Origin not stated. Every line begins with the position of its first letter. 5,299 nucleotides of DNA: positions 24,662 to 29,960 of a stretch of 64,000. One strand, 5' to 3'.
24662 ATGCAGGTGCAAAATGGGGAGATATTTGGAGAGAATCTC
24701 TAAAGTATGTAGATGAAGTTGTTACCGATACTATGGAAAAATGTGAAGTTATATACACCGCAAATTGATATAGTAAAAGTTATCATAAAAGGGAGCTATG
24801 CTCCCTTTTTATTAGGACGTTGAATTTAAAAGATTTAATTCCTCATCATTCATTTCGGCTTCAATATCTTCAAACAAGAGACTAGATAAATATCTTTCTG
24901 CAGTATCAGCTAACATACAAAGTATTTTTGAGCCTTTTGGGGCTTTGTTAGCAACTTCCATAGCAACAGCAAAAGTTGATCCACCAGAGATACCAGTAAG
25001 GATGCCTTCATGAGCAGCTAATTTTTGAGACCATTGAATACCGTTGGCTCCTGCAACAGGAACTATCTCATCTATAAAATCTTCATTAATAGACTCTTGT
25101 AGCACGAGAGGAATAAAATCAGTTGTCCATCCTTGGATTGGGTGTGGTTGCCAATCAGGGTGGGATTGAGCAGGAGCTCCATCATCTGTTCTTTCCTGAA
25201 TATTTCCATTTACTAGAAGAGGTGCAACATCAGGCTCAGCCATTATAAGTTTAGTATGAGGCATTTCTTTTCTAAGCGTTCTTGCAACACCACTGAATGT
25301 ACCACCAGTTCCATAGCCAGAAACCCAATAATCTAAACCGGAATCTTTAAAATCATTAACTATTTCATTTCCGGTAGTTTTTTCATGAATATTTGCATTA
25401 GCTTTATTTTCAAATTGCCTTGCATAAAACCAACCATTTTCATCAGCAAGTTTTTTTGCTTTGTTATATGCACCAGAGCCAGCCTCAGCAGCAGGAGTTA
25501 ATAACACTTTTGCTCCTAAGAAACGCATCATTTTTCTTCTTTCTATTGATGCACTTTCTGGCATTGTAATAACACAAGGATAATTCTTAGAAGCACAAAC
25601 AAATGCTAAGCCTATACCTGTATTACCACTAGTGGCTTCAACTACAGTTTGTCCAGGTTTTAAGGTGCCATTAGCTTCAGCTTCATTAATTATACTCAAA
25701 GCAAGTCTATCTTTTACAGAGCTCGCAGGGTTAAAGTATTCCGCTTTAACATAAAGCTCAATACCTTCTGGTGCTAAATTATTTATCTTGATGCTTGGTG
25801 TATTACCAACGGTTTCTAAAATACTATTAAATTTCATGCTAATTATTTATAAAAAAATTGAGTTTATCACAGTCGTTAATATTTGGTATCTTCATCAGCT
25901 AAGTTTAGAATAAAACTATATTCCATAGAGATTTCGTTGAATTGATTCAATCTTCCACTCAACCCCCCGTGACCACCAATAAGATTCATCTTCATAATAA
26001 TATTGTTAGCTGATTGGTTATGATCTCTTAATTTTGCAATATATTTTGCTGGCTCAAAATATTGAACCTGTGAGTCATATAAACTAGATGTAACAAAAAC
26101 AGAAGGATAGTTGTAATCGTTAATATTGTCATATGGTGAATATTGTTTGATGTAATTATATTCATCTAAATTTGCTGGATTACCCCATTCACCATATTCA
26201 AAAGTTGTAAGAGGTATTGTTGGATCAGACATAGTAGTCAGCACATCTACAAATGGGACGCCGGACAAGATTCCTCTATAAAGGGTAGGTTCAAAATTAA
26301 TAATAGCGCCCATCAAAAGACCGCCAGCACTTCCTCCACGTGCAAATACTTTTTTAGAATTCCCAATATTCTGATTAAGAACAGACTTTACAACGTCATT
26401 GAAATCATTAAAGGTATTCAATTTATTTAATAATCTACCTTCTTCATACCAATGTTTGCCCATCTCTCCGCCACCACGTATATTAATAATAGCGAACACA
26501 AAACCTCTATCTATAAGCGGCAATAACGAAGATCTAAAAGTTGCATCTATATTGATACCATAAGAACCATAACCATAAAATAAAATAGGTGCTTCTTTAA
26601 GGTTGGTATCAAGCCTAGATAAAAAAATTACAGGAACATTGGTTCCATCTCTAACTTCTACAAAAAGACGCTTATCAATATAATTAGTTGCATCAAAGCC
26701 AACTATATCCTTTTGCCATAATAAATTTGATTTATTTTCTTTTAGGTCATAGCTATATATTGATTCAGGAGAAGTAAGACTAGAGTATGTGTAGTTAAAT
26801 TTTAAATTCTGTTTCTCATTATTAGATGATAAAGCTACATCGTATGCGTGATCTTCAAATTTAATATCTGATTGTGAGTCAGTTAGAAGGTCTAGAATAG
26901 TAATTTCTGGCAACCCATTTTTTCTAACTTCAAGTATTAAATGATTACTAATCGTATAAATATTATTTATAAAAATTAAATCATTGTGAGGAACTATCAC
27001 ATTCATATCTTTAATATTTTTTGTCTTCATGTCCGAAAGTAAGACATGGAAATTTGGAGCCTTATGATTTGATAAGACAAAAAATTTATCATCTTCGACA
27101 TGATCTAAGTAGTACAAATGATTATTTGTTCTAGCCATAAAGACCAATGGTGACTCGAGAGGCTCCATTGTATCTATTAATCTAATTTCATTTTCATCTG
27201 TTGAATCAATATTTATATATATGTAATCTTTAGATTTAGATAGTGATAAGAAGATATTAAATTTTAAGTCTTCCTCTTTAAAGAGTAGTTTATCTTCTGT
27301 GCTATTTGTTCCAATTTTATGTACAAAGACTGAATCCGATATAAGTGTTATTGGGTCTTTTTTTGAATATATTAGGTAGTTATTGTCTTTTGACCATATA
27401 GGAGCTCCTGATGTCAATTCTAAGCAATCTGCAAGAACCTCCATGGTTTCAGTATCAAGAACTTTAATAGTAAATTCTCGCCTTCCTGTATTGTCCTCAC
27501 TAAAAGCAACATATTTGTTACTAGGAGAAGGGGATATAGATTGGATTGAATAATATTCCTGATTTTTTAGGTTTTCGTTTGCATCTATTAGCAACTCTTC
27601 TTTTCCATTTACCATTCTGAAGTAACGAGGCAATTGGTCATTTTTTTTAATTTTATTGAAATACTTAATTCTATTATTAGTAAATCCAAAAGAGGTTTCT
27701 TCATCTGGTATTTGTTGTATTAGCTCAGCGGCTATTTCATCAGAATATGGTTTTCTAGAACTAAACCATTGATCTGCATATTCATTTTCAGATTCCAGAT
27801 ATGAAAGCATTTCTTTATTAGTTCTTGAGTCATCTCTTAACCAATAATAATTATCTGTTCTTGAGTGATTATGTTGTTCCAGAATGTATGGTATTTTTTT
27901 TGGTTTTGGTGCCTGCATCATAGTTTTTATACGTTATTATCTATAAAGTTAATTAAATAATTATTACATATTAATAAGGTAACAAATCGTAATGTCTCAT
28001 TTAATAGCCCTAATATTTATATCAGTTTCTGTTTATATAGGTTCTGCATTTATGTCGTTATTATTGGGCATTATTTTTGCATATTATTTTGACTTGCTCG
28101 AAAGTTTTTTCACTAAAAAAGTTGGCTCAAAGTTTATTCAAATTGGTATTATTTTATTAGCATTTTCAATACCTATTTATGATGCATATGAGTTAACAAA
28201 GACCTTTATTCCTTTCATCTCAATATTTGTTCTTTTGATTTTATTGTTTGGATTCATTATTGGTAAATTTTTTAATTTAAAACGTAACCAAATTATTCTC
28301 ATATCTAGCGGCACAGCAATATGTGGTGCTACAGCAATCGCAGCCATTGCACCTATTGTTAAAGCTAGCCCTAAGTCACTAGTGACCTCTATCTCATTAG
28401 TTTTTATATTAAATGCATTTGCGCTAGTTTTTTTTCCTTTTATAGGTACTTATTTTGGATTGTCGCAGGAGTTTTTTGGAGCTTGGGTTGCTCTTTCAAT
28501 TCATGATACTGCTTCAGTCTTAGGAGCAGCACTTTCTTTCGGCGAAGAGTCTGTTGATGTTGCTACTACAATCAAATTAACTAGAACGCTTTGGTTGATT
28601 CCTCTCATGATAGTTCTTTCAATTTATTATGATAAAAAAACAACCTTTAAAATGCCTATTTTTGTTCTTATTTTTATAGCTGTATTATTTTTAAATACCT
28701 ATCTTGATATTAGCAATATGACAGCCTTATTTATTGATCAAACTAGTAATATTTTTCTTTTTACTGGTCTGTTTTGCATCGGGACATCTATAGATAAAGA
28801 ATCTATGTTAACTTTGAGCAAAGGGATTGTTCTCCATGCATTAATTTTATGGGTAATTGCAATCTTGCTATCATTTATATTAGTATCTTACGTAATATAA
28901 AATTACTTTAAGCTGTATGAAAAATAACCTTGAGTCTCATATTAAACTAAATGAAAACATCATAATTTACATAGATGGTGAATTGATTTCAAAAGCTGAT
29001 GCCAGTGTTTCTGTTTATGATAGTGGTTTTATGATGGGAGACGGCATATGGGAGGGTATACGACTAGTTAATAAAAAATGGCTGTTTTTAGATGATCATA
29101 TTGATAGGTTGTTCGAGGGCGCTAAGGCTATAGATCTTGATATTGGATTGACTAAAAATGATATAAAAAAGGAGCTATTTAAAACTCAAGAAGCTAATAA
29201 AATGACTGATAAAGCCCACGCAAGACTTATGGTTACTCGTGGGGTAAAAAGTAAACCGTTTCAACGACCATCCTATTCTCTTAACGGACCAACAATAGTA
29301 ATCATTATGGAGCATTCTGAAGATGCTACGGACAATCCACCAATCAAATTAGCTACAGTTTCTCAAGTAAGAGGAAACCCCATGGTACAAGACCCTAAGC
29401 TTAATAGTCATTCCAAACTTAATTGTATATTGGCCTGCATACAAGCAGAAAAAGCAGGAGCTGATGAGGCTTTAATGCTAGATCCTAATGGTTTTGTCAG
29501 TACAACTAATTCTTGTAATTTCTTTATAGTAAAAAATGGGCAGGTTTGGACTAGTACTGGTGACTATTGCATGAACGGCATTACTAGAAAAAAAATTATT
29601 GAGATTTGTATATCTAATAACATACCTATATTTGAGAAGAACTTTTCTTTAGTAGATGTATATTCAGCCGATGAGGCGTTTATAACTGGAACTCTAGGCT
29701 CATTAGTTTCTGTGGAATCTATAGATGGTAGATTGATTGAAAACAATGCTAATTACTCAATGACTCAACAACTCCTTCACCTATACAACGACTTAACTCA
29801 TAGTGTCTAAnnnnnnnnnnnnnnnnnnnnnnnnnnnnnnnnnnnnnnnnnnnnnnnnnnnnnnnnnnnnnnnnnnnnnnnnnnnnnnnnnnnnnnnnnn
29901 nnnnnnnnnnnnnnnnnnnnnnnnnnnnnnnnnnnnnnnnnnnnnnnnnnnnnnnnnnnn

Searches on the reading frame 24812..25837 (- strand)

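Call 77: search_protein_families(library=pfam, proteins=[window:24812-25837:-], max_evalue=0.00001)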
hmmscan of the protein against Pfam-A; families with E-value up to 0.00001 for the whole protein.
window:24812-25837:- (341 aa): 1 family
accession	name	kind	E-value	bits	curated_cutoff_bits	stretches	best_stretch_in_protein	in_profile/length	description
PF00291.31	PALP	-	1.1e-67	229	35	1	7-311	2-295/295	Pyridoxal-phosphate dependent enzyme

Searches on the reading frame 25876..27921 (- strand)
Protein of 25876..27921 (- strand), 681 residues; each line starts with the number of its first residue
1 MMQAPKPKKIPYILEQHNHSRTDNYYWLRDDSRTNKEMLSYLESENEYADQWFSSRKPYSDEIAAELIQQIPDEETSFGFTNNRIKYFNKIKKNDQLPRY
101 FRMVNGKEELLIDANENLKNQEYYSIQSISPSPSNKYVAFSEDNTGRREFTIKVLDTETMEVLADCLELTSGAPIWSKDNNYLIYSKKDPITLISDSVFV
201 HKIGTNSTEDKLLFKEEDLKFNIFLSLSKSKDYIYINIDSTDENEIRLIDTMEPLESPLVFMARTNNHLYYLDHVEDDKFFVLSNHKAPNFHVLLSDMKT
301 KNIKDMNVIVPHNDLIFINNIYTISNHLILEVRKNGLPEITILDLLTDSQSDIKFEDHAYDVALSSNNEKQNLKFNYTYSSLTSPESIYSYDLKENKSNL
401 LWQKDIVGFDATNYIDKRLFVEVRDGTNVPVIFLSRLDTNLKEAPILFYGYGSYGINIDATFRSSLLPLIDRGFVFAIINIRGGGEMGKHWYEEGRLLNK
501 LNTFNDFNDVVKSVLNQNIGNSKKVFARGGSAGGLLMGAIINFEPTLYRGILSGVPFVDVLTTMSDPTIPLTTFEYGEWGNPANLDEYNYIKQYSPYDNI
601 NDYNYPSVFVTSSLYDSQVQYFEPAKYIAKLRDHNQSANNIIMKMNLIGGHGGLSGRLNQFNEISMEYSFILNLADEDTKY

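Call 8: search_protein_families(library=pfam, proteins=[window:25876-27921:-])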
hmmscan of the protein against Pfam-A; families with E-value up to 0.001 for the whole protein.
window:25876-27921:- (681 aa): 2 families
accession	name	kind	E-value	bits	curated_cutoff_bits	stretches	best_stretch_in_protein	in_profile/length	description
PF02897.21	Peptidase_S9_N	-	3.4e-79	267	24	1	12-401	9-411/414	Prolyl oligopeptidase, N-terminal beta-propeller domain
PF00326.27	Peptidase_S9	-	1.8e-54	184.9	22.6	1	462-675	3-210/213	Prolyl oligopeptidase family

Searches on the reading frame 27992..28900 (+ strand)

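Call 8: search_protein_families(library=pfam, proteins=[window:27992-28900:+])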
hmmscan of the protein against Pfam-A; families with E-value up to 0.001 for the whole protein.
window:27992-28900:+ (302 aa): 1 family
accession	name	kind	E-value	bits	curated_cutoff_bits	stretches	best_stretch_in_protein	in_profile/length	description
PF03601.19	Cons_hypoth698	-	2.2e-43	148.8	24.5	1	14-273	24-294/304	Conserved hypothetical protein 698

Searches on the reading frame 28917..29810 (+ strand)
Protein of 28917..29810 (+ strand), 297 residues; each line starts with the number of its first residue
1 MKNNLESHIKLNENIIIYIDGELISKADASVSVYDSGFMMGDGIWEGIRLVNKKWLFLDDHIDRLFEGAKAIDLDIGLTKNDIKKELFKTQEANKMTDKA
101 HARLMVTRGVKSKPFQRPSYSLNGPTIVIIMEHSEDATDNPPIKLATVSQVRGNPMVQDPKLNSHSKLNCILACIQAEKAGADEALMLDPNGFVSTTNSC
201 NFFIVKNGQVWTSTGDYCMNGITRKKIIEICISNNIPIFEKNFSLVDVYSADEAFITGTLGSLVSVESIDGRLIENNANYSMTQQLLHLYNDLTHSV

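Call 8: search_protein_families(library=pfam, proteins=[window:28917-29810:+])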
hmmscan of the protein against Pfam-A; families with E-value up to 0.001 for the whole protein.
window:28917-29810:+ (297 aa): 1 family
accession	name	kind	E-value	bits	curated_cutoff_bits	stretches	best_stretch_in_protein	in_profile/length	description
PF01063.24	Aminotran_4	-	1.2e-43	150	28.5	1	43-269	1-223/223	Amino-transferase class IV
